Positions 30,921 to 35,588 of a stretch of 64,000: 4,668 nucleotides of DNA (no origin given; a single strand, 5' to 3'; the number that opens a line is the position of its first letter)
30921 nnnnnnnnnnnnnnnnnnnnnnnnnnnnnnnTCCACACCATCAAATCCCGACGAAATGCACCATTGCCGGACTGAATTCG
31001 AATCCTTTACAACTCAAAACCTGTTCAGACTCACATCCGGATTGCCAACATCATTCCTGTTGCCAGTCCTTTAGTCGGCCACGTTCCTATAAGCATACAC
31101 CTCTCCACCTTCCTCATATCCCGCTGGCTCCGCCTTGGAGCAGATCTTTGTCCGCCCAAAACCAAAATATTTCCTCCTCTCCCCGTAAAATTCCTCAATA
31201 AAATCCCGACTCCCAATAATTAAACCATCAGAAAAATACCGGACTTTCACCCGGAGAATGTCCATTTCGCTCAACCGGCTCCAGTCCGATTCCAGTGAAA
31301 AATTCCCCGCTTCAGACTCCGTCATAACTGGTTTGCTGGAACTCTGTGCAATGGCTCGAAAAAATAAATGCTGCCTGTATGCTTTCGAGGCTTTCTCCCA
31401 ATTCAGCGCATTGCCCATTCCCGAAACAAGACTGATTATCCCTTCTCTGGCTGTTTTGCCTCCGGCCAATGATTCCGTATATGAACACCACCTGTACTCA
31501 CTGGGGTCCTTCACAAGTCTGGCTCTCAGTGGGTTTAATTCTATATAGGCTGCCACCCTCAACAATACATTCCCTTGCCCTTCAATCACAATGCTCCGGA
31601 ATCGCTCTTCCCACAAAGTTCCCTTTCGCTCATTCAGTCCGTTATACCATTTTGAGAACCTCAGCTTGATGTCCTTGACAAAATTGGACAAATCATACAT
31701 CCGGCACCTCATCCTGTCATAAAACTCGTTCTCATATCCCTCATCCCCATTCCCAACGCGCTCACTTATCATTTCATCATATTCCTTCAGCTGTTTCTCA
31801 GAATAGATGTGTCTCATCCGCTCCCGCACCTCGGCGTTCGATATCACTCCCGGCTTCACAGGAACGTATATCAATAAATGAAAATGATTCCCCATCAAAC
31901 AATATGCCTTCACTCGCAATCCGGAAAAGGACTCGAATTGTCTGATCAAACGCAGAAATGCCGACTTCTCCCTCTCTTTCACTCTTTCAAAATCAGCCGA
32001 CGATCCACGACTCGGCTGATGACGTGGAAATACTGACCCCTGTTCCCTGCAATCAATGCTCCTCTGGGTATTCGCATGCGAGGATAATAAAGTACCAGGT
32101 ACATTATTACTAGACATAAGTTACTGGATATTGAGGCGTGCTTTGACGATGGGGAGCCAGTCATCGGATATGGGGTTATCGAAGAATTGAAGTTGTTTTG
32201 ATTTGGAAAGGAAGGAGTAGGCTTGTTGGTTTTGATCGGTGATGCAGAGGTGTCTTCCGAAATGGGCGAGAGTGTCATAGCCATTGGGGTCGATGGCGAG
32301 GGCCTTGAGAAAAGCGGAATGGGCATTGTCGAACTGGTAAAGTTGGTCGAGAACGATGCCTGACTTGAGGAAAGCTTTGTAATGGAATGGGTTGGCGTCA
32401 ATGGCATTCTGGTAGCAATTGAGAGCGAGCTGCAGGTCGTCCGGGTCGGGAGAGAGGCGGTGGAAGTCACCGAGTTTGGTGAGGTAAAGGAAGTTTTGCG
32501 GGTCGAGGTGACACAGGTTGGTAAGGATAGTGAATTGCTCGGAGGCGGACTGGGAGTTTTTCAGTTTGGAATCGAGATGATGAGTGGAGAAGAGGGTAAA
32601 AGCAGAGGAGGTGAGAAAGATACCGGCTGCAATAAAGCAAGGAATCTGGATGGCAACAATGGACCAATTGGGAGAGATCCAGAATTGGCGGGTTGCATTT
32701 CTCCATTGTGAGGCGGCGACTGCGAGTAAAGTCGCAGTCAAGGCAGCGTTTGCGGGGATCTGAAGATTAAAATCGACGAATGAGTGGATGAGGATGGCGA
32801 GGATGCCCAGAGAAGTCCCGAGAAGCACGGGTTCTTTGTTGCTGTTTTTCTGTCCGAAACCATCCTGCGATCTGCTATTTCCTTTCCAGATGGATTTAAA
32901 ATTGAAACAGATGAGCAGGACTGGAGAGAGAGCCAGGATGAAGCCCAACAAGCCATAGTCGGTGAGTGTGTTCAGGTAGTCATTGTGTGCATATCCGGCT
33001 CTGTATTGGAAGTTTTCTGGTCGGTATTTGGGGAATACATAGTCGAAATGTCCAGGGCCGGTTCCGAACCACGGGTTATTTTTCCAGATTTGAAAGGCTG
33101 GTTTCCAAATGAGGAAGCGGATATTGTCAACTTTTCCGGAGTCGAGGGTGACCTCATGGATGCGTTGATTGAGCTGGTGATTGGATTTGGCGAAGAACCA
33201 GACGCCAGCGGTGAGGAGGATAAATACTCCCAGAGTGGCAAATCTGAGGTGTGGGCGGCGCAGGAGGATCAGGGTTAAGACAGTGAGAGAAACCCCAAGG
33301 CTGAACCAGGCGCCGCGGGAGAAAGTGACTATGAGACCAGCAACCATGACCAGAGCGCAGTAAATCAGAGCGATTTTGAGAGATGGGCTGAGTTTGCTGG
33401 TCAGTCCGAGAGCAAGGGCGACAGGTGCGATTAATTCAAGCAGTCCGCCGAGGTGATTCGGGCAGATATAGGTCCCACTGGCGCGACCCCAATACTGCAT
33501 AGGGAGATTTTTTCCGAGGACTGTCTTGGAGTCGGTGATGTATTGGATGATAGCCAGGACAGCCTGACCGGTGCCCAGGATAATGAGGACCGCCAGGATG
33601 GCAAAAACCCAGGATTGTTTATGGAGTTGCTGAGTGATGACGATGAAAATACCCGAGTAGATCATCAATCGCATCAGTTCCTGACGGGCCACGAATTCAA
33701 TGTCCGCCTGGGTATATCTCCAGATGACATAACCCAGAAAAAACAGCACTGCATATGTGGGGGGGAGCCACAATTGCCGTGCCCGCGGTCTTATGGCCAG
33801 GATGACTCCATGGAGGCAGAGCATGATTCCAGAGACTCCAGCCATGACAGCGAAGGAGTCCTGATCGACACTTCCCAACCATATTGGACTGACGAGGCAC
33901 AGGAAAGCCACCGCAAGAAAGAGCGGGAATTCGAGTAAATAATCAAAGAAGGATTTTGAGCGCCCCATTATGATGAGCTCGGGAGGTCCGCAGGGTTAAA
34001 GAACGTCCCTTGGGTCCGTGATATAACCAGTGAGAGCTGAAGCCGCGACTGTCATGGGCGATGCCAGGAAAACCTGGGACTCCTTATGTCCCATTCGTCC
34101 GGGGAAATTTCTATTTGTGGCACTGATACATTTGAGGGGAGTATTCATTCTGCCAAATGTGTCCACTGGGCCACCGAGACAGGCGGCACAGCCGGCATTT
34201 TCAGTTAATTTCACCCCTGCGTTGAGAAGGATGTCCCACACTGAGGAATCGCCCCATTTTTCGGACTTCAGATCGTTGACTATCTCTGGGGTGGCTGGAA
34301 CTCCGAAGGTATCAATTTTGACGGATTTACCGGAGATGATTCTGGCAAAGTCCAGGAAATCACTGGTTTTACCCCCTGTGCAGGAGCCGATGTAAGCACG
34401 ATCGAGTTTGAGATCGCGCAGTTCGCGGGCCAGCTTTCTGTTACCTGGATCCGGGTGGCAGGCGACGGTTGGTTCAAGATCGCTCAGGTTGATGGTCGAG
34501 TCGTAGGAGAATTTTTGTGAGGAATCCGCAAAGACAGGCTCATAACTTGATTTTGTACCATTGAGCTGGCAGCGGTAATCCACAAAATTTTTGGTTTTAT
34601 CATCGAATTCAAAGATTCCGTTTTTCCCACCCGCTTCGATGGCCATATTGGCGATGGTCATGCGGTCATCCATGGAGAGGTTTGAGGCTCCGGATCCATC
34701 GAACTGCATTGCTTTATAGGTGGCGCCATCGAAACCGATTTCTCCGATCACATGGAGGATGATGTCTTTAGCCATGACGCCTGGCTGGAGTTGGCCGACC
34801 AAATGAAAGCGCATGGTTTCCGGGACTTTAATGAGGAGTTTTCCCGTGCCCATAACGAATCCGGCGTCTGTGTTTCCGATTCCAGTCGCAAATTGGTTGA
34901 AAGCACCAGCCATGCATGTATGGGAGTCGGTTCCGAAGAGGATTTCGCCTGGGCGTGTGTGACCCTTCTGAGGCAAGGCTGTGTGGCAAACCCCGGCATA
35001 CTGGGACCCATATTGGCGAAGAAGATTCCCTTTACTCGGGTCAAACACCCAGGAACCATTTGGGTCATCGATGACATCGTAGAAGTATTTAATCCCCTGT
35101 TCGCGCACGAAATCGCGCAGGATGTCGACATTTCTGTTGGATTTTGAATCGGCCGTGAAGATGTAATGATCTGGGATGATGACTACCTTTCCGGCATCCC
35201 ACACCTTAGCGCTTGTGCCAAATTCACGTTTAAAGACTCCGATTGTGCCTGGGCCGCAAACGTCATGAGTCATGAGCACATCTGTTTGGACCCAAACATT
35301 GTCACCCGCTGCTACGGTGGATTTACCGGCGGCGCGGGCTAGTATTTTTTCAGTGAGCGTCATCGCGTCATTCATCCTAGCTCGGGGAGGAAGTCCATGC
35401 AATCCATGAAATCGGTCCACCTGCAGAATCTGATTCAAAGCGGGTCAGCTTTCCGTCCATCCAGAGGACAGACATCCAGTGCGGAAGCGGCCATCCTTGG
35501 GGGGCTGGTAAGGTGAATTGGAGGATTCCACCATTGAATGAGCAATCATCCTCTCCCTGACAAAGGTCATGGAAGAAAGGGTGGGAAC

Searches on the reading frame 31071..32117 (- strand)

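Call 8: search_protein_families(library=pfam, proteins=[window:31071-32117:-], max_evalue=0.001)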
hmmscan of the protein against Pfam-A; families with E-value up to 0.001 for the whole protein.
window:31071-32117:- (348 aa): 1 family
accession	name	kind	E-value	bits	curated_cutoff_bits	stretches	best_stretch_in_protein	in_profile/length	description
PF01797.21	Y1_Tnp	-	1.5e-06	28.8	23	0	50-118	24-89/121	Transposase IS200 like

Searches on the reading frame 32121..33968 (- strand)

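Call 8: search_protein_families(library=pfam, proteins=[window:32121-33968:-], max_evalue=0.001)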
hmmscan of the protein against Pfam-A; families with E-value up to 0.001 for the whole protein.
window:32121-33968:- (615 aa): 4 families
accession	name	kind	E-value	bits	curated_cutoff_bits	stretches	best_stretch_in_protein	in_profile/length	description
PF04932.20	Wzy_C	-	1.5e-22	80.4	31.7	1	205-346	3-148/149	O-Antigen ligase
PF13431.12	TPR_17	-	0.00011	22.6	24.4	0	518-550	1-33/34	Tetratricopeptide repeat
PF07719.23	TPR_2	-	0.00025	21.4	27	0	536-562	7-33/34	Tetratricopeptide repeat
PF13432.12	TPR_16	-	0.00064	20.5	32.7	0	511-563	12-64/65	Tetratricopeptide repeat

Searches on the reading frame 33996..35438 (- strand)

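Call 8: search_protein_families(library=pfam, proteins=[window:33996-35438:-], max_evalue=0.001)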
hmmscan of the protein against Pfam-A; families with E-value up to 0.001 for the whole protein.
window:33996-35438:- (480 aa): 1 family
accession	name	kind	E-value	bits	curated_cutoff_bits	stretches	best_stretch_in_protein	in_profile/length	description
PF00330.25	Aconitase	-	5e-78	263.6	28.7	2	43-334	12-300/463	Aconitase family (aconitate hydratase)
